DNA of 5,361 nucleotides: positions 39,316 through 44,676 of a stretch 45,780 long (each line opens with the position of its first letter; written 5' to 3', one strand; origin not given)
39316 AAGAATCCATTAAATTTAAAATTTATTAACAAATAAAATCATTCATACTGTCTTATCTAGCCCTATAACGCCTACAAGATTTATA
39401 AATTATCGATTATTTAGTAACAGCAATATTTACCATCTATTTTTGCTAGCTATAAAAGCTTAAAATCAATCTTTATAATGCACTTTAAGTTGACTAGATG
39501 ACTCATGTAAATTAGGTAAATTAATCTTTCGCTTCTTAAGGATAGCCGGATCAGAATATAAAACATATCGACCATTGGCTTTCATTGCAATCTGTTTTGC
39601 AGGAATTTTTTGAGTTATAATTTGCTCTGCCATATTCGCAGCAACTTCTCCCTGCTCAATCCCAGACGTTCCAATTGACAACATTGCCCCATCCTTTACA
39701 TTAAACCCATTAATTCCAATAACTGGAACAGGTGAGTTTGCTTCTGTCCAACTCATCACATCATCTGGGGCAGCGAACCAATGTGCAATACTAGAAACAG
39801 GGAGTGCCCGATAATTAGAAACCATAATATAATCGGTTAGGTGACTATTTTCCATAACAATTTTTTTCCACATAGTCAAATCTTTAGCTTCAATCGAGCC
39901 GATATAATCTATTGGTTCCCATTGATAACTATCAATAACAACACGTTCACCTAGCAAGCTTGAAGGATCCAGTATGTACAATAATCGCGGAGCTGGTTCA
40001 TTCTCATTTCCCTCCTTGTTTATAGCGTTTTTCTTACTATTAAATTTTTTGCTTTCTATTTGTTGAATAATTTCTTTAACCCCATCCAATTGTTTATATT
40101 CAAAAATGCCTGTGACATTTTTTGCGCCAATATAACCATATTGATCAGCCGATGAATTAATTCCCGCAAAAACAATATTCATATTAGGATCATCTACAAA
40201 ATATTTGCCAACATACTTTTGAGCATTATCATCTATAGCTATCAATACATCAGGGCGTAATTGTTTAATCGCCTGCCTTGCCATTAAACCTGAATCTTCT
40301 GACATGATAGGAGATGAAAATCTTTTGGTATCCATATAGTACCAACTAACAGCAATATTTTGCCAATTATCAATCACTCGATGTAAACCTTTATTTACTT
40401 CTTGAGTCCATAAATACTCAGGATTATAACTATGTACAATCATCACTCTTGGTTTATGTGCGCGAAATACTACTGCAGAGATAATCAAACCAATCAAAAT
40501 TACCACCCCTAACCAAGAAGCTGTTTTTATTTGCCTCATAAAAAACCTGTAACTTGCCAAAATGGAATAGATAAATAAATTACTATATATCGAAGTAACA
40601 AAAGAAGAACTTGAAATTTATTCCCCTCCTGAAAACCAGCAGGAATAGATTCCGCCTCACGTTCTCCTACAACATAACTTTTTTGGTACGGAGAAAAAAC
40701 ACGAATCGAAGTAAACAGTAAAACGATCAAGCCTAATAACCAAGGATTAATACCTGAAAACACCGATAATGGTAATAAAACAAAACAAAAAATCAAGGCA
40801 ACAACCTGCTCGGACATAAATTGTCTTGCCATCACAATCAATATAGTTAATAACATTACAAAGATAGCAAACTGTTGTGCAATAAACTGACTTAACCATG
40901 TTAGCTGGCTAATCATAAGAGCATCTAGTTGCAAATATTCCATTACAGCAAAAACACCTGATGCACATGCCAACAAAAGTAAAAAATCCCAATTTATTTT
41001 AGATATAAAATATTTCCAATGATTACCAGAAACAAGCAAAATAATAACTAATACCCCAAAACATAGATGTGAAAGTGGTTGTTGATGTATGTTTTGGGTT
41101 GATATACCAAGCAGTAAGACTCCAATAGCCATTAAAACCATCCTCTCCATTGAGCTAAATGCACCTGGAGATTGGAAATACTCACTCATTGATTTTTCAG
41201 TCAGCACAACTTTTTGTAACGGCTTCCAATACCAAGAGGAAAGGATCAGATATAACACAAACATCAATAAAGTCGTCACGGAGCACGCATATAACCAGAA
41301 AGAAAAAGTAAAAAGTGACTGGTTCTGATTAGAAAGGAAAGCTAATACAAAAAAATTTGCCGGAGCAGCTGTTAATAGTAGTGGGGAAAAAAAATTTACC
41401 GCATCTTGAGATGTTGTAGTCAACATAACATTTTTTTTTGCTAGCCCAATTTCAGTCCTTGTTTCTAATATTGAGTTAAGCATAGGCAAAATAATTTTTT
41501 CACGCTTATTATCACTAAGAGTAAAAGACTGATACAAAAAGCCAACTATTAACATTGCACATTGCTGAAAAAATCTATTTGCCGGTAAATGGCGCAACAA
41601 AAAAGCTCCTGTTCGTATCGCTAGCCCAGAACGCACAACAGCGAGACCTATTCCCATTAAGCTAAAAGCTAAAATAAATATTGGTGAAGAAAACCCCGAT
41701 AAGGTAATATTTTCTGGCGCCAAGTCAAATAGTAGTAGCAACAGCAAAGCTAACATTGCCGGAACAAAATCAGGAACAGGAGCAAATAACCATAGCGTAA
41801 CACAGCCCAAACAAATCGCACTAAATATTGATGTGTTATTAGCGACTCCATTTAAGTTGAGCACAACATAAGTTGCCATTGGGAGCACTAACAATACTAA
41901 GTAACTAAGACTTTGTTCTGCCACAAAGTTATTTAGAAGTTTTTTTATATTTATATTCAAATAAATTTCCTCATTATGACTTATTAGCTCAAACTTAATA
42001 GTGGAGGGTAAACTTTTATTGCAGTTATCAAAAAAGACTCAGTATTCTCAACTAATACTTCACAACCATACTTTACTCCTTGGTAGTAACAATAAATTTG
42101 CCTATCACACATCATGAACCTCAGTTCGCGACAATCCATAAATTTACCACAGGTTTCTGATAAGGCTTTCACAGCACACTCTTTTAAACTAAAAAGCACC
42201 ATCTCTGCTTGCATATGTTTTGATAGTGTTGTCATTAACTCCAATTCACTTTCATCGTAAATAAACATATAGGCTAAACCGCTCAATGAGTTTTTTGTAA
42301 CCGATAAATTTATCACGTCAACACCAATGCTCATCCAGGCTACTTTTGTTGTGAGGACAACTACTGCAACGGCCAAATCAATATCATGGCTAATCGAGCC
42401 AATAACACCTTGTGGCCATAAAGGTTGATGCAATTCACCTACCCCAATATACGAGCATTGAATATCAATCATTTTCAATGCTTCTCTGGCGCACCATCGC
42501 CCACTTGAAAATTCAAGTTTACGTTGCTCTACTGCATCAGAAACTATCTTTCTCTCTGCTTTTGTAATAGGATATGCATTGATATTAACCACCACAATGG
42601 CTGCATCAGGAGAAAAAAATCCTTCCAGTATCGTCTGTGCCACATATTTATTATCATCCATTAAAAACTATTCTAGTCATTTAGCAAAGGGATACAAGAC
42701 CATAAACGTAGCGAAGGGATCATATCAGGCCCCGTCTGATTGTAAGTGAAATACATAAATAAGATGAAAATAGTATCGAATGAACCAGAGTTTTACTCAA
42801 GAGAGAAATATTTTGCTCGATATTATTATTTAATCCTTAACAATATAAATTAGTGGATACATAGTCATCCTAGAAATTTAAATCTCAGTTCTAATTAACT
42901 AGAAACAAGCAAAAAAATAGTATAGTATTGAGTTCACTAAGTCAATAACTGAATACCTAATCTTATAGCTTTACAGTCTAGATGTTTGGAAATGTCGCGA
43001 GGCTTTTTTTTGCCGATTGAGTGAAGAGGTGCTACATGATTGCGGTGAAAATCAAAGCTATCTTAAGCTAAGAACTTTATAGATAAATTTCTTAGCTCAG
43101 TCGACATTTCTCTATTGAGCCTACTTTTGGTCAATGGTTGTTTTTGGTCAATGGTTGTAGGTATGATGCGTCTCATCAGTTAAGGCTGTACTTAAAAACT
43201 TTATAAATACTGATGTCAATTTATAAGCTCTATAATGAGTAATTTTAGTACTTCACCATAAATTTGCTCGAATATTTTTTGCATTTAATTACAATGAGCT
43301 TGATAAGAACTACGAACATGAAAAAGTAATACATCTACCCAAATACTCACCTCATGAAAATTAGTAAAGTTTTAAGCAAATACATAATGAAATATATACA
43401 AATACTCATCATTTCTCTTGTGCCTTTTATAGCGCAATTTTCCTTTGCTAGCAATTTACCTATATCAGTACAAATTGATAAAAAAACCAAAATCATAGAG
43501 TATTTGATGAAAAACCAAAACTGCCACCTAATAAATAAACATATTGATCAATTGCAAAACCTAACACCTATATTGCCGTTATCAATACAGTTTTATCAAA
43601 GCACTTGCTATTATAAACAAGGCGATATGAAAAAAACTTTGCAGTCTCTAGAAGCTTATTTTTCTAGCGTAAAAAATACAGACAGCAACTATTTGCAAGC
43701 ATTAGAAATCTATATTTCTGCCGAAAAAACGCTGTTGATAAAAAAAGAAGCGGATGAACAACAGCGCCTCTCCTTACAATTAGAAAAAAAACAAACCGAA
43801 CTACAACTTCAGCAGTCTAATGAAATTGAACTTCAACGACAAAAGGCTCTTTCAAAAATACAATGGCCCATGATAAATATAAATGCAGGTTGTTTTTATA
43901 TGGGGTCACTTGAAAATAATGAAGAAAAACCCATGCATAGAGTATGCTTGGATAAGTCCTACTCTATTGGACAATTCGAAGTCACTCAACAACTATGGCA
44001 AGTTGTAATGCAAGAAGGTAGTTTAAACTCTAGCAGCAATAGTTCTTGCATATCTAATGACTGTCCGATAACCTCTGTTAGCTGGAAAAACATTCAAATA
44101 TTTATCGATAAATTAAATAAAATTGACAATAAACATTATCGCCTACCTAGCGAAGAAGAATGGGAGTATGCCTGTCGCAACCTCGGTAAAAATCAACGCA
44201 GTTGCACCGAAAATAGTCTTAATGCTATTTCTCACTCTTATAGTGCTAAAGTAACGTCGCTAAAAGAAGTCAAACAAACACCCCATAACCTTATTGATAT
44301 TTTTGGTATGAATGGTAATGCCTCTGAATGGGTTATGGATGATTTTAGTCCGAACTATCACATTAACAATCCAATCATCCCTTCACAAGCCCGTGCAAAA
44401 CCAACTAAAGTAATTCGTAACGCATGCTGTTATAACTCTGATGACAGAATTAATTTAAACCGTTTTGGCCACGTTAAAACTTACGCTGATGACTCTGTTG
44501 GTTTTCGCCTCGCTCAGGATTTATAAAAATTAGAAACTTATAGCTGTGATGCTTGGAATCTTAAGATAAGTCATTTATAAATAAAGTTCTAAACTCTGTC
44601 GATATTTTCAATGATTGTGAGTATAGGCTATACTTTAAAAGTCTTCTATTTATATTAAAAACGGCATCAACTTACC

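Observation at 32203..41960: Two diverged, convergently oriented copies of a translationally coupled permease plus membrane-anchored binding-protein cassette: possible new binding-protein-dependent secondary transporter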

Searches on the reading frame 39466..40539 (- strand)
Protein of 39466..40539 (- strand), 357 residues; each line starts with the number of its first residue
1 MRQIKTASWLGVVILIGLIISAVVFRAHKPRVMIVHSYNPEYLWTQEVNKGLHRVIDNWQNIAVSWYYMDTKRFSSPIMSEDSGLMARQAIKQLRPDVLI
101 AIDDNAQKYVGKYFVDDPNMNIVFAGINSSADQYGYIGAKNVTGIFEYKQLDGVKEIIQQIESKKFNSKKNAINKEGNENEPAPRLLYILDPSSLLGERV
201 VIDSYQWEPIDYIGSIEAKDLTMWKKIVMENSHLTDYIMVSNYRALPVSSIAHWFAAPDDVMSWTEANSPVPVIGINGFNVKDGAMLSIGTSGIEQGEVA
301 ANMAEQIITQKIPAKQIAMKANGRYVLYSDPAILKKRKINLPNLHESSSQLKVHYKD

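Call 6: search_protein_families(library=pfam, proteins=[window:39466-40539:-], max_evalue=0.01)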
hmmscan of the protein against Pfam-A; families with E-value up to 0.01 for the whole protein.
window:39466-40539:- (357 aa): 1 family
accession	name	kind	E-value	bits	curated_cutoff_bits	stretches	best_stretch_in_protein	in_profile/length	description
PF04392.18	ABC_sub_bind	-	7.4e-05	22.6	25.9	1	268-342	209-282/293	ABC transporter substrate binding protein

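Call 7: search_protein_families(library=ncbifam, proteins=[window:39466-40539:-], max_evalue=0.01)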
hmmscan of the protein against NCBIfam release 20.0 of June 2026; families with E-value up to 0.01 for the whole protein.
window:39466-40539:- (357 aa): 0 families

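Call 26: list_cluster_members(proteins=[P0001, window:39466-40539:-, P0004])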
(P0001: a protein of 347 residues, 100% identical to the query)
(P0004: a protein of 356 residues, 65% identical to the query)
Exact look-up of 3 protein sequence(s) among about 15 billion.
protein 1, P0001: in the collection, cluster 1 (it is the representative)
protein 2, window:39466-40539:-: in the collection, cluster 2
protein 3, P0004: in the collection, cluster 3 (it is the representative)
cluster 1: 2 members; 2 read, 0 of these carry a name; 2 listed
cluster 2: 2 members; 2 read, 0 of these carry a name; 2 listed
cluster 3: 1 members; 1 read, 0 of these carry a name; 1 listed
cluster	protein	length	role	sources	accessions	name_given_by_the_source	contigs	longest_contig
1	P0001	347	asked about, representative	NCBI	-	-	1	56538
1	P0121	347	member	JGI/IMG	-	-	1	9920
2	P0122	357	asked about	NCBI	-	-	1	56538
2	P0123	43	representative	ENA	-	-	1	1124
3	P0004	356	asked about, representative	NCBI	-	-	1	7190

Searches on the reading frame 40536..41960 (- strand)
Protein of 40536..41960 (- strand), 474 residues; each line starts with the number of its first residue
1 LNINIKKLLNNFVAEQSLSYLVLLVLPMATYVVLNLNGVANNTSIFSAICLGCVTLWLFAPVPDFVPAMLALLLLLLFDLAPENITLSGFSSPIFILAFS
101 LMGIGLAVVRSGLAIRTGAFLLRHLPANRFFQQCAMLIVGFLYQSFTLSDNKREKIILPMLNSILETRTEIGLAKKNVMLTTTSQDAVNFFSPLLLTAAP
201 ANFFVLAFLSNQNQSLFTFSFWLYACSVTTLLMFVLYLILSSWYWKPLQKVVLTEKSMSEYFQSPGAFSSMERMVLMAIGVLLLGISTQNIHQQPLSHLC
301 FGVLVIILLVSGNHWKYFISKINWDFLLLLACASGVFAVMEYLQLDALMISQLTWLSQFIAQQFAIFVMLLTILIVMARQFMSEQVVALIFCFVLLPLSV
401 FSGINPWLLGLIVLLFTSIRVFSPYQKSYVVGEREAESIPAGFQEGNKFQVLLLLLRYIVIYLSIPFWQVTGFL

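Call 6: search_protein_families(library=pfam, proteins=[window:40536-41960:-], max_evalue=0.01)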
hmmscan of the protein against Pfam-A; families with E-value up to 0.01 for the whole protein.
window:40536-41960:- (474 aa): 2 families
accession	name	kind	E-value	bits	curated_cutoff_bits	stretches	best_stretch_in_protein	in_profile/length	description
PF00939.25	Na_sulph_symp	-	4.1e-15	56.2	27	1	17-425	4-424/472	Sodium:sulfate symporter transmembrane region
PF03600.22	CitMHS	-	7.1e-12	45.5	31.9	1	55-400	2-319/336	Citrate transporter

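Call 7: search_protein_families(library=ncbifam, proteins=[window:40536-41960:-], max_evalue=0.01)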
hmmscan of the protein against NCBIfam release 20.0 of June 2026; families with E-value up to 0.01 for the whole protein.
window:40536-41960:- (474 aa): 1 family
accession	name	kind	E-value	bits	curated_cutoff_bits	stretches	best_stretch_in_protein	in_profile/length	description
TIGR00785.1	dass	subfamily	6e-20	71.4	198.6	1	37-425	4-402/444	DASS family sodium-coupled anion symporter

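Call 74: find_homologous_proteins(query=window:40536-41960:-, max_evalue=0.001)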
Query window:40536-41960:- (474 aa): 12 proteins with E <= 0.001 among 8000 candidates.
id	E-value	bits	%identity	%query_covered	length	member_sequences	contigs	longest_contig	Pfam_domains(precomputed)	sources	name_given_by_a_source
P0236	6.8e-290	980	100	97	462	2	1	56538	PF00939.26,PF03600.23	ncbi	-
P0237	2.5e-188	645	66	97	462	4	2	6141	PF00939.26,PF06808.19,PF03600.23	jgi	-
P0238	1.8e-176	606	62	100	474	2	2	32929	PF00939.26,PF06808.19,PF03600.23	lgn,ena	-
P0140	1.2e-78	284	35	97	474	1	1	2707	PF00939.26,PF03600.23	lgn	-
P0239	2.3e-34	138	28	97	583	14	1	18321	PF00939.26,PF03600.23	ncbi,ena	-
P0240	1.8e-28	118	26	89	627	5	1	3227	PF00939.26,PF03600.23,PF00027.36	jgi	-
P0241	7.9e-28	116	27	87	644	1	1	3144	PF00939.26,PF03600.23,PF00027.36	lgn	-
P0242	1.0e-27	116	26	90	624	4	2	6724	PF00939.26,PF03600.23,PF00027.36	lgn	-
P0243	3.6e-26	111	24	95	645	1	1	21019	PF00939.26,PF03600.23,PF00027.36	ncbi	-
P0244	8.9e-26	109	25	89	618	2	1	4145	PF00939.26,PF03600.23,PF00027.36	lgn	-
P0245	5.0e-24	103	24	96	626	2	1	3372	PF00939.26,PF03600.23,PF00027.36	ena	-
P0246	1.3e-19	89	24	88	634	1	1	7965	PF00939.26,PF03600.23,PF00027.36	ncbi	-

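Call 75: find_encoding_contigs(protein=P0238, flank=10000, max_places=2)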
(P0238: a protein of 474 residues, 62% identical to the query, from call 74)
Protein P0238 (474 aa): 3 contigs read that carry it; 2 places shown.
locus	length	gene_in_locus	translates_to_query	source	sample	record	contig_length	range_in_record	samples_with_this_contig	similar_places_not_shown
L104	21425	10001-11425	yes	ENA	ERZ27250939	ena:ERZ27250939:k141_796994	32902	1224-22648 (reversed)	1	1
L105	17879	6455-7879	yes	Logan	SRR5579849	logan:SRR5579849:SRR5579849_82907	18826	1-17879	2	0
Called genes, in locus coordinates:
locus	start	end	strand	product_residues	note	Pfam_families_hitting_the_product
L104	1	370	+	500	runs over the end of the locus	PF00350:Dynamin_N (faint), PF00009:GTP_EFTU (faint), PF03193:RsgA_GTPase (faint), PF01926:MMR_HSR1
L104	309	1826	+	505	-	PF03193:RsgA_GTPase (weak), PF01926:MMR_HSR1, PF02421:FeoB_N, PF04548:AIG1 (weak), PF00009:GTP_EFTU (weak), PF00350:Dynamin_N (weak), PF05128:DUF697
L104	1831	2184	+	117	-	-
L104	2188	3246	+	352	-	PF01594:AI-2E_transport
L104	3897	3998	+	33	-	-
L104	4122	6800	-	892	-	PF01909:NTP_transf_2 (weak), PF26956:ACT_ACR_D1 (faint), PF08335:GlnD_UR_UTase, PF27444:GlnD_3rd, PF01966:HD, PF27446:GlnD_5th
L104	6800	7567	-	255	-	PF00557:Peptidase_M24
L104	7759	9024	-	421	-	PF03781:FGE-sulfatase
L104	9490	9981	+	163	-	PF17837:4PPT_N (weak)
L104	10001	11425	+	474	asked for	PF00939:Na_sulph_symp, PF03600:CitMHS, PF06808:DctM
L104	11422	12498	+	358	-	PF04392:ABC_sub_bind (faint)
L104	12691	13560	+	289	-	PF01145:Band_7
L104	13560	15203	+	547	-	PF01094:ANF_receptor, PF13458:Peripla_BP_6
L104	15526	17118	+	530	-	PF02321:OEP (weak)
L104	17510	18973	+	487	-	PF00144:Beta-lactamase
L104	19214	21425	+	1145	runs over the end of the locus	?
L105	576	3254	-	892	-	PF01909:NTP_transf_2 (weak), PF26956:ACT_ACR_D1 (faint), PF08335:GlnD_UR_UTase, PF27444:GlnD_3rd, PF01966:HD, PF27446:GlnD_5th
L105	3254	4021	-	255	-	PF00557:Peptidase_M24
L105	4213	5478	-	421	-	PF03781:FGE-sulfatase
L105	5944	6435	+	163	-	PF17837:4PPT_N (weak)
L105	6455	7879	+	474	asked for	PF00939:Na_sulph_symp, PF03600:CitMHS, PF06808:DctM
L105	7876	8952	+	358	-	PF04392:ABC_sub_bind (faint)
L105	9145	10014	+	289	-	PF01145:Band_7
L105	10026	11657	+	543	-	PF01094:ANF_receptor, PF13458:Peripla_BP_6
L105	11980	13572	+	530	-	PF02321:OEP (weak)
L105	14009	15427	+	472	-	PF00144:Beta-lactamase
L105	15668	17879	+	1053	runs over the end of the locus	?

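Call 76: find_encoding_contigs(protein=P0237, flank=6000, max_places=2)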
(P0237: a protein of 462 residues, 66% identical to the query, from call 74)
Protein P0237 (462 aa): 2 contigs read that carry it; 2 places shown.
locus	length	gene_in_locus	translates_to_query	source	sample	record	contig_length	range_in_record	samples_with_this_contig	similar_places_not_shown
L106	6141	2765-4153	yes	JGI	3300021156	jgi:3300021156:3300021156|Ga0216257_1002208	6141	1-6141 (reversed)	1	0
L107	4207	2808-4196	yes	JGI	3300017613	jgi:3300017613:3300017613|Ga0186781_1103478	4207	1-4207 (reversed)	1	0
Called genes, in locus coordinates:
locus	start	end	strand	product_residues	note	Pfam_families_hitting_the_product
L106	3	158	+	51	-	?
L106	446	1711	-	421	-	PF03781:FGE-sulfatase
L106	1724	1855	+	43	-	-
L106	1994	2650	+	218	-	PF01648:ACPS (faint), PF17837:4PPT_N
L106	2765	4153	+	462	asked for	PF00939:Na_sulph_symp, PF03600:CitMHS, PF06808:DctM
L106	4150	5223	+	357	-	PF04392:ABC_sub_bind (faint)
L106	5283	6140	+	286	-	?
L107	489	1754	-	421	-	PF03781:FGE-sulfatase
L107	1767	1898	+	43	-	-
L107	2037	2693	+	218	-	PF01648:ACPS (faint), PF17837:4PPT_N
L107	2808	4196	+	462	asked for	PF00939:Na_sulph_symp, PF03600:CitMHS, PF06808:DctM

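Call 78: search_protein_families(library=pfam, proteins=[L104:19214-21424:+, L104:17510-18973:+, L104:9490-9981:+, L104:7759-9024:-], max_evalue=0.001)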
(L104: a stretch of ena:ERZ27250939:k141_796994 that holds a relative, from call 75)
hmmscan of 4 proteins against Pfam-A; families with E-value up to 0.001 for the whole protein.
L104:19214-21424:+ (737 aa): 3 families
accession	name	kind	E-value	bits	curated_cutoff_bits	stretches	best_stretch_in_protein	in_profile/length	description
PF00501.34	AMP-binding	-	1.7e-91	307.4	29.9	1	26-387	3-384/384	AMP-binding enzyme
PF00550.31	PP-binding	-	1.8e-14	54.2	20.8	1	554-616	2-67/67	Phosphopantetheine attachment site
PF13193.12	AMP-binding_C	-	5.3e-05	24.5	24.5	1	451-523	1-76/76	AMP-binding enzyme C-terminal domain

L104:17510-18973:+ (487 aa): 1 family
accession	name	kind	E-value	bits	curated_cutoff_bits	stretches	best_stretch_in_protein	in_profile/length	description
PF00144.29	Beta-lactamase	-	2e-50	172.3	27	1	130-468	2-323/329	Beta-lactamase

L104:9490-9981:+ (163 aa): 2 families
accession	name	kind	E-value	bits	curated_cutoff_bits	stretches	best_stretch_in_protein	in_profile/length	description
PF17837.6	4PPT_N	-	3.2e-06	27.6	27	1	5-38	34-67/68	4'-phosphopantetheinyl transferase N-terminal domain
PF01648.25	ACPS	-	2.6e-05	24.7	25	1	49-125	2-82/111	4'-phosphopantetheinyl transferase superfamily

L104:7759-9024:- (421 aa): 1 family
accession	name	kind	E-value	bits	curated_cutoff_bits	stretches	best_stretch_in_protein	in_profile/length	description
PF03781.23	FGE-sulfatase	-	1.2e-32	114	23.3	1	201-418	5-254/255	Sulfatase-modifying factor enzyme 1-like domain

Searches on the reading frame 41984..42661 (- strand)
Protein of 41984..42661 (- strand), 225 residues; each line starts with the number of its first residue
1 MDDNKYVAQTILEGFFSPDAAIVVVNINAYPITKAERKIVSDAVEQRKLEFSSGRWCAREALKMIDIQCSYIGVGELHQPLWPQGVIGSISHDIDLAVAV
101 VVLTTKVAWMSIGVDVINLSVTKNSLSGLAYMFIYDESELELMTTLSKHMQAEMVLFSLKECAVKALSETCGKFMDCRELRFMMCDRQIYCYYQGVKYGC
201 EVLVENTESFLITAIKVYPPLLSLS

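Call 6: search_protein_families(library=pfam, proteins=[window:41984-42661:-], max_evalue=0.01)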
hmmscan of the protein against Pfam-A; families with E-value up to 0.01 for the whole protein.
window:41984-42661:- (225 aa): 2 families
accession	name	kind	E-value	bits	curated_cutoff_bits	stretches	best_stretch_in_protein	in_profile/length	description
PF17837.6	4PPT_N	-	2.1e-21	76.2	27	1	36-101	2-67/68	4'-phosphopantetheinyl transferase N-terminal domain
PF01648.25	ACPS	-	5.4e-09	36.5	25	1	111-187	1-81/111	4'-phosphopantetheinyl transferase superfamily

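Call 7: search_protein_families(library=ncbifam, proteins=[window:41984-42661:-], max_evalue=0.01)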
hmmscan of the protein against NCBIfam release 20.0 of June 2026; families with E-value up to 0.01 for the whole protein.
window:41984-42661:- (225 aa): 7 families
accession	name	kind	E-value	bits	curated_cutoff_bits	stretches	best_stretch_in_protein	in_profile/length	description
NF042923.1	4PPT_Npt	exception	1.6e-16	60.3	370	1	34-170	26-157/223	4'-phosphopantetheinyl transferase Npt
NF050105.1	4PPT_PptT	exception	2.8e-16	59.5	365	1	35-167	30-156/220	4'-phosphopantetheinyl transferase PptT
NF007604.0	PRK10251.1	equivalog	2.3e-14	53.5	169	1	42-171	44-165/209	enterobactin synthase subunit EntD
TIGR00556.1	pantethn_trn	domain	3e-07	30.6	45.35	1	110-173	3-70/128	phosphopantetheine--protein transferase domain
NF011251.0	PRK14657.1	equivalog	0.00011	22.2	165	0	111-169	4-63/123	holo-[acyl-carrier-protein] synthase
NF000831.0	PRK00070.3-1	equivalog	0.00036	20.4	124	0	88-105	112-129/130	holo-ACP synthase AcpS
TIGR00516.1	acpS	equivalog_domain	0.0071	16.6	59.8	0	111-174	4-70/125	holo-ACP synthase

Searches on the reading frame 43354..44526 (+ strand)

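Call 68: search_protein_families(library=pfam, proteins=[window:43354-44526:+], max_evalue=0.001)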
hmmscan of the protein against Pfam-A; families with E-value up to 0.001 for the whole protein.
window:43354-44526:+ (390 aa): 2 families
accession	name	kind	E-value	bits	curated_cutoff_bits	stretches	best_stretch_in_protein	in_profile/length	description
PF03781.23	FGE-sulfatase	-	2.5e-27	96.6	23.3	1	173-387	5-254/255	Sulfatase-modifying factor enzyme 1-like domain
PF11593.13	Med3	-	0.00082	19.2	29.3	1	132-242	217-322/398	Mediator complex subunit 3 fungal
